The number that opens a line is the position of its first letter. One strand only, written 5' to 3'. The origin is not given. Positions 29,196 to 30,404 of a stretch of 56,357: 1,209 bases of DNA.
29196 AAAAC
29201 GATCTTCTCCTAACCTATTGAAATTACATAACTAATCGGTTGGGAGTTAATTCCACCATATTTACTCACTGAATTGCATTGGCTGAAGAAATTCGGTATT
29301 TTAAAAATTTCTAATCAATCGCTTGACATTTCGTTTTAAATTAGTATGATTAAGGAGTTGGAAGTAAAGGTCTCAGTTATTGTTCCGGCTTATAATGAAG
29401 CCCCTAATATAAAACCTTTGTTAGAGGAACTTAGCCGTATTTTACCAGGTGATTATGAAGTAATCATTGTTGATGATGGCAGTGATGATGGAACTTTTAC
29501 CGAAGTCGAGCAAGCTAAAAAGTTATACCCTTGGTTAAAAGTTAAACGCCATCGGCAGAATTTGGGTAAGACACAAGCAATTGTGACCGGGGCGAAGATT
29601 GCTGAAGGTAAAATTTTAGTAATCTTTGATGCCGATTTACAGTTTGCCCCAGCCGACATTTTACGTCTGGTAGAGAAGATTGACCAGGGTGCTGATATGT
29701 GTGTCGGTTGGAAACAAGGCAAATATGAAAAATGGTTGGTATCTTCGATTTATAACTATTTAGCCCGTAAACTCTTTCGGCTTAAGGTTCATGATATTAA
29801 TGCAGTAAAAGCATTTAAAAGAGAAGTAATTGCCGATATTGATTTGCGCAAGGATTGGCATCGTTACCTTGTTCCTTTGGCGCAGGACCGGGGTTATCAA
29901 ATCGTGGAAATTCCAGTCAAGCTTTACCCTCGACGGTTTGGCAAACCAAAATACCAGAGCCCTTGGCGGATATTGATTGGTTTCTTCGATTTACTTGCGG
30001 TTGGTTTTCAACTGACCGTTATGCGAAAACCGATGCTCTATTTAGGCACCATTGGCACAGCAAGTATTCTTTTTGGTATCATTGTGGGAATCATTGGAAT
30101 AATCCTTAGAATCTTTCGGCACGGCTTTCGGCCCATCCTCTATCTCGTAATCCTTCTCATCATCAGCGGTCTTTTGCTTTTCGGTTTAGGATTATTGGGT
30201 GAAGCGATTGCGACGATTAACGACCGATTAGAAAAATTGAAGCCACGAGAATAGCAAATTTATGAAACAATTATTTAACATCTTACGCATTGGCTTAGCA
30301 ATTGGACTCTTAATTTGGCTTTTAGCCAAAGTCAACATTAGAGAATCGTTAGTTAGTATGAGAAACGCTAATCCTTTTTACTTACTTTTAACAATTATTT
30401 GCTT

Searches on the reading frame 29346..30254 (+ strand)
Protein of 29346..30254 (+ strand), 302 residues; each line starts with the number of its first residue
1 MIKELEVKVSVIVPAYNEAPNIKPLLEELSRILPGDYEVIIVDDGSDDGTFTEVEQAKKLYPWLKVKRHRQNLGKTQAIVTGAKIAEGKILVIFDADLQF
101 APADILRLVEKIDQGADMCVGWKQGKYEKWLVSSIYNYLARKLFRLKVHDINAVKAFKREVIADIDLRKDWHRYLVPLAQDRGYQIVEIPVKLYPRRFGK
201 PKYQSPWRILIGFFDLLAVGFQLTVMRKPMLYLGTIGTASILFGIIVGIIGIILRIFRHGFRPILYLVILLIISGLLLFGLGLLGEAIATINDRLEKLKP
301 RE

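Call 75: search_protein_families(library=pfam, proteins=[window:29346-30254:+], max_evalue=0.0001)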
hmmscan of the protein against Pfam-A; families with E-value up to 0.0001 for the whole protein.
window:29346-30254:+ (302 aa): 2 families
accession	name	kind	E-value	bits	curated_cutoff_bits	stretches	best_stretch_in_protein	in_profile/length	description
PF00535.33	Glycos_transf_2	-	1.5e-31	110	23.3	1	10-130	1-122/168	Glycosyl transferase family 2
PF13641.12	Glyco_tranf_2_3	-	4e-09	37.2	27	1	9-102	3-101/230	Glycosyltransferase like family 2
